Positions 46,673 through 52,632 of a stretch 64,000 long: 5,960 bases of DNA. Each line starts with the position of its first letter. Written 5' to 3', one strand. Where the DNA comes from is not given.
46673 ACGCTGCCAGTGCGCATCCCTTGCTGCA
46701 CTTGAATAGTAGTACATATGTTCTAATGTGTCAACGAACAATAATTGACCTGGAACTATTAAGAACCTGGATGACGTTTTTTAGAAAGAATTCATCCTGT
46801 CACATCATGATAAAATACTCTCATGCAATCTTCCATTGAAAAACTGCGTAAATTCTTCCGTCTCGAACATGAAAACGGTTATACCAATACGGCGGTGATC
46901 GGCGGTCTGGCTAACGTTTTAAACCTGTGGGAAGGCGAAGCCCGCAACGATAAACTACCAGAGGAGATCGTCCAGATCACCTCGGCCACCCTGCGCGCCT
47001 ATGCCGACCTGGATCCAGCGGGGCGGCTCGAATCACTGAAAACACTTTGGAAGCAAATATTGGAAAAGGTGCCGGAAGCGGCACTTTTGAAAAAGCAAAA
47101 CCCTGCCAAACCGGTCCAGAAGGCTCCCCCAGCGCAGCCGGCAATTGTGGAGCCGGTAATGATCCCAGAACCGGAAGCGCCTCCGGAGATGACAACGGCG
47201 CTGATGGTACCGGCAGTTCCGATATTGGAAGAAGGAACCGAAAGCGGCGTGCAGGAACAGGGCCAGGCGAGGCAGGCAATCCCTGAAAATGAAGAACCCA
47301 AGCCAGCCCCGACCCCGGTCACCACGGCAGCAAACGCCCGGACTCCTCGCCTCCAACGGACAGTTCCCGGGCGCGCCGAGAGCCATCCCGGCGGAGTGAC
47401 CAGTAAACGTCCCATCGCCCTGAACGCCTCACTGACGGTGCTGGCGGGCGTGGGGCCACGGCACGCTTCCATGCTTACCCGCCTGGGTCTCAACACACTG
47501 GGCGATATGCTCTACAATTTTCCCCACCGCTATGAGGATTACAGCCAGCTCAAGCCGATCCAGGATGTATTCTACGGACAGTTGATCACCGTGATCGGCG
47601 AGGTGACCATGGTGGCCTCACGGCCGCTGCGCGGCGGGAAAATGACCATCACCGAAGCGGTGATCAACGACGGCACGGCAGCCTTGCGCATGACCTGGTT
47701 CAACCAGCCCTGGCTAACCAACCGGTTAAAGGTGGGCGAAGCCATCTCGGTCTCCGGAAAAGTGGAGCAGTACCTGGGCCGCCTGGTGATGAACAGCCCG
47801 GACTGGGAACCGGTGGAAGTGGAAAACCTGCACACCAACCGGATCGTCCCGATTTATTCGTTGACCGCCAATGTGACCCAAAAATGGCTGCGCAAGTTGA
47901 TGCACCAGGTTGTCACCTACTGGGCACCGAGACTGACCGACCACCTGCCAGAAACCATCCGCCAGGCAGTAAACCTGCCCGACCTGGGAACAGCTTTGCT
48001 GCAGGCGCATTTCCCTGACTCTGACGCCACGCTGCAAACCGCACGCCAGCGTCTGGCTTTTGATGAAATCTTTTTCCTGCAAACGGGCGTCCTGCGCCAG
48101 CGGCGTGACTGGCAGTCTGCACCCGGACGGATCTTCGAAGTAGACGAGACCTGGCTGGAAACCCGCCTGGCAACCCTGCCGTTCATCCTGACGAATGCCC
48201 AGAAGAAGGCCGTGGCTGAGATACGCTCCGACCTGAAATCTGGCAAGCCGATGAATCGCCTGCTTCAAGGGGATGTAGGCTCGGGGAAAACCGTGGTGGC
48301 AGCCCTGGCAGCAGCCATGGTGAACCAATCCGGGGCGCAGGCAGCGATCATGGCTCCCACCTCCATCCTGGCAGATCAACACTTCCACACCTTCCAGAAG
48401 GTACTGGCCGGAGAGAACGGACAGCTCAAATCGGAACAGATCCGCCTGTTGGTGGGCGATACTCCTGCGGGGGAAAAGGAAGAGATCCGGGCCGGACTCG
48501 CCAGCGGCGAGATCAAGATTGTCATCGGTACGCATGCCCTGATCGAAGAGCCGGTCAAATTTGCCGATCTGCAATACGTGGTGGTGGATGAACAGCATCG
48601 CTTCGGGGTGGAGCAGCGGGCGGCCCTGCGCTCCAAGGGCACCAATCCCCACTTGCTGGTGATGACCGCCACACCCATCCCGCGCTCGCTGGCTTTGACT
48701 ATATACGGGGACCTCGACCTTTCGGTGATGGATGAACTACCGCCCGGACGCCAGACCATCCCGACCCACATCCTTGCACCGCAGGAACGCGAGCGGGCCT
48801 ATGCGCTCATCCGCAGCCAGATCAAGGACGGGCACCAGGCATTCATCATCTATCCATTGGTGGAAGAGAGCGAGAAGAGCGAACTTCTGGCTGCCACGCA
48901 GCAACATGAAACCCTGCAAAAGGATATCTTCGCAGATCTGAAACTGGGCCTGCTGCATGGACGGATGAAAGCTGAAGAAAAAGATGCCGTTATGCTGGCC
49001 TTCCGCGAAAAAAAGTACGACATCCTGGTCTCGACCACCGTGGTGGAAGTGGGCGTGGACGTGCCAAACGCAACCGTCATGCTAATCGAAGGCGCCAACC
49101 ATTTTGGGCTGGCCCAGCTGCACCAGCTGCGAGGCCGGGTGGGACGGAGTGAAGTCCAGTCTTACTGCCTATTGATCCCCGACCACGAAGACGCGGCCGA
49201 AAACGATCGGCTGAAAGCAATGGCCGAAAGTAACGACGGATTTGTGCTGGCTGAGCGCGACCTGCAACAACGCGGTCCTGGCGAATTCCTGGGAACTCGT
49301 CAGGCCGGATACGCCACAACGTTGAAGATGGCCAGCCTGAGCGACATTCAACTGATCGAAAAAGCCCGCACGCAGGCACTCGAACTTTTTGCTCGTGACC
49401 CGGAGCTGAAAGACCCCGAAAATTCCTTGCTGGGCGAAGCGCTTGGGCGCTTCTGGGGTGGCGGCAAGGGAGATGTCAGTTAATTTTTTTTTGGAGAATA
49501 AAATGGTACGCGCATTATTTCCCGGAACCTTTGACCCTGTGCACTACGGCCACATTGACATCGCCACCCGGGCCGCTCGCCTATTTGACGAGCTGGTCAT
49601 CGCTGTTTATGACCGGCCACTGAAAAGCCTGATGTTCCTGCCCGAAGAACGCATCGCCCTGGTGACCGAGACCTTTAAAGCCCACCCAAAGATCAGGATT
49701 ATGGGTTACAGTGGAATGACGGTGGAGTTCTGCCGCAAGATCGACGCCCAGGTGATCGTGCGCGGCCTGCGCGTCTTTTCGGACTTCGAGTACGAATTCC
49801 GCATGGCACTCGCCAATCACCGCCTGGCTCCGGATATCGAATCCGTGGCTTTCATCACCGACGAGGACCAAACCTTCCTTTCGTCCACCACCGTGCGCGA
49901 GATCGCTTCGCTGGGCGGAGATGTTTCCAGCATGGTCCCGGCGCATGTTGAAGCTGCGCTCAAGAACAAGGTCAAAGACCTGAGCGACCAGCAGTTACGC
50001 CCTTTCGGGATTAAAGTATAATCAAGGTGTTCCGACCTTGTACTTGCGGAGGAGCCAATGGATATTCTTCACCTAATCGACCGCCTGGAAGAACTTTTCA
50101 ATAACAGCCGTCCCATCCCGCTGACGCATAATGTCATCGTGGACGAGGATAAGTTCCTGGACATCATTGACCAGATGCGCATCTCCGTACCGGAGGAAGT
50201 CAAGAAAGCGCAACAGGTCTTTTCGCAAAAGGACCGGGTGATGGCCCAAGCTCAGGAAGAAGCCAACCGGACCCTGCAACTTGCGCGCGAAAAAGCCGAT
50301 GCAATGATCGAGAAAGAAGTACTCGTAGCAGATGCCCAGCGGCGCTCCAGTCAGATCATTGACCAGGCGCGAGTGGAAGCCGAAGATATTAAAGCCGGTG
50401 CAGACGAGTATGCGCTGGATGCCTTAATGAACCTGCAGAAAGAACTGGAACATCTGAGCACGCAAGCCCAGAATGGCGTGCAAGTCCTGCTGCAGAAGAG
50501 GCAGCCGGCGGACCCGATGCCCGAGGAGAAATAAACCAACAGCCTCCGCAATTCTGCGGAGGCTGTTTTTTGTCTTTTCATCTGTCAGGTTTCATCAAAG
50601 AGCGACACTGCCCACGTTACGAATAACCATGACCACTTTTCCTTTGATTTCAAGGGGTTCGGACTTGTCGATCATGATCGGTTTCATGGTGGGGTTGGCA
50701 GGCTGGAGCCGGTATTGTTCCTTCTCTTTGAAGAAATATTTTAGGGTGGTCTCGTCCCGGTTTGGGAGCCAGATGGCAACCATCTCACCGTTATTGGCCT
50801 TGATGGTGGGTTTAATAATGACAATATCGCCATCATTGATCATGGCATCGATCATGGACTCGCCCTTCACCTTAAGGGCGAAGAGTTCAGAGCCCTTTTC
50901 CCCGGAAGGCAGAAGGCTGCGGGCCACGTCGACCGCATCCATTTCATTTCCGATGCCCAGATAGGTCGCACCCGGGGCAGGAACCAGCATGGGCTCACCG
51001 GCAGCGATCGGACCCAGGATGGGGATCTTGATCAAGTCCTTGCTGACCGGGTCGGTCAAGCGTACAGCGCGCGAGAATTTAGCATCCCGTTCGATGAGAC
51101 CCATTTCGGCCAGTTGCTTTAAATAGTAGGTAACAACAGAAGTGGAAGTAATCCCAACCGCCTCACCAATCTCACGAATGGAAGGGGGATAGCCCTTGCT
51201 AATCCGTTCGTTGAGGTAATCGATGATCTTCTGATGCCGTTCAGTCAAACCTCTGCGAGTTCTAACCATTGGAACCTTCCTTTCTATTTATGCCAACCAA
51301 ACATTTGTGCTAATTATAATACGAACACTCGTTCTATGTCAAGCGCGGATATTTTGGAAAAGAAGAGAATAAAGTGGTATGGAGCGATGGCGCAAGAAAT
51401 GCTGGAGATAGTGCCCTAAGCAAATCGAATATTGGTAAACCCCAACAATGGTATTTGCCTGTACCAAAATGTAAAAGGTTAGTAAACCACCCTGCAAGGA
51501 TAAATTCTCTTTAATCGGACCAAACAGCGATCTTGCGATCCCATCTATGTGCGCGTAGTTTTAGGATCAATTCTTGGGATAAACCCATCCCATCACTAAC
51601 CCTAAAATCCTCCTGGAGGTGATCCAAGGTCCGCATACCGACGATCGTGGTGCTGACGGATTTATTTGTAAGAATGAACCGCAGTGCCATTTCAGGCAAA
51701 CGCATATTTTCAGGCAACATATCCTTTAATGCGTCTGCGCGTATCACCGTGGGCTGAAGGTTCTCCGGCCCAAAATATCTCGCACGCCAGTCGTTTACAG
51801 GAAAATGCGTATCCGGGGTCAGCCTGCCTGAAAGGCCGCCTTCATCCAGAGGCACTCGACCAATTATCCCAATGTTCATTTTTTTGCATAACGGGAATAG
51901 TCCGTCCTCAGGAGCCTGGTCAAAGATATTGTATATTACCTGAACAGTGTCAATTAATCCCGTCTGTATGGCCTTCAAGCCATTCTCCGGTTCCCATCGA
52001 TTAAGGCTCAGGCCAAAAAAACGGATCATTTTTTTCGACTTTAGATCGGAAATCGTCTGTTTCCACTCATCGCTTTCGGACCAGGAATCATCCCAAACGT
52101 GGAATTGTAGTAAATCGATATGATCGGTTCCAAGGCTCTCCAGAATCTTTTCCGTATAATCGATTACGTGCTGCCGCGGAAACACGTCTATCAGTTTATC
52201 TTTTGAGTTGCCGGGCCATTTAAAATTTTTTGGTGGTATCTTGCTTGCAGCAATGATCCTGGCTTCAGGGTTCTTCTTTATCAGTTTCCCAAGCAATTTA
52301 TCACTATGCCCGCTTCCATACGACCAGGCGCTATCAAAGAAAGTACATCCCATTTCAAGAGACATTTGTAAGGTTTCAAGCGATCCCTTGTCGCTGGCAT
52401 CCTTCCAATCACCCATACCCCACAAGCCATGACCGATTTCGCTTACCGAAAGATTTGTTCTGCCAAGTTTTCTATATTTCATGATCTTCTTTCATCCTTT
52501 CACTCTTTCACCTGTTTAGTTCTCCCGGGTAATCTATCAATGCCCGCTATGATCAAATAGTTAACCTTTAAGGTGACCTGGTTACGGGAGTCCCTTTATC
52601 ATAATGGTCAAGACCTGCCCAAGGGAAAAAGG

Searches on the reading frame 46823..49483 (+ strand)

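Call 44: search_protein_families(library=pfam, proteins=[window:46823-49483:+], max_evalue=0.00001)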
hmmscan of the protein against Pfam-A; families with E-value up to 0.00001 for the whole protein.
window:46823-49483:+ (886 aa): 6 families
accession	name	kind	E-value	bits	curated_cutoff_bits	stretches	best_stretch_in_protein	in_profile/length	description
PF17191.10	RecG_wedge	-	4.5e-33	114.6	23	1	208-365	6-160/162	RecG wedge domain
PF00270.35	DEAD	-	1.4e-23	83.9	26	1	457-622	1-163/167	DEAD/DEAH box helicase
PF00271.37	Helicase_C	-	2.7e-21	76.3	23.5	1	666-776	11-109/110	Helicase conserved C-terminal domain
PF19833.4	RecG_dom3_C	-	6.5e-15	55.4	26.8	1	804-874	2-73/87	ATP-dependent DNA helicase RecG, domain 3, C-terminal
PF04851.21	ResIII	-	2.6e-13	50.6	22.5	1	456-618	4-162/164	Type III restriction enzyme, res subunit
PF01336.31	tRNA_anti-codon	-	8.8e-07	29.2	27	1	255-330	1-74/75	OB-fold nucleic acid binding domain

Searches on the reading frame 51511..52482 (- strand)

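Call 44: search_protein_families(library=pfam, proteins=[window:51511-52482:-], max_evalue=0.00001)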
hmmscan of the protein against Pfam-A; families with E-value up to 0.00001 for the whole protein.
window:51511-52482:- (323 aa): 1 family
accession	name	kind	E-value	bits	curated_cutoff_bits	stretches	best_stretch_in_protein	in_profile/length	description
PF00248.27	Aldo_ket_red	-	3e-40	138.6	24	1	15-306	1-283/291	Aldo/keto reductase family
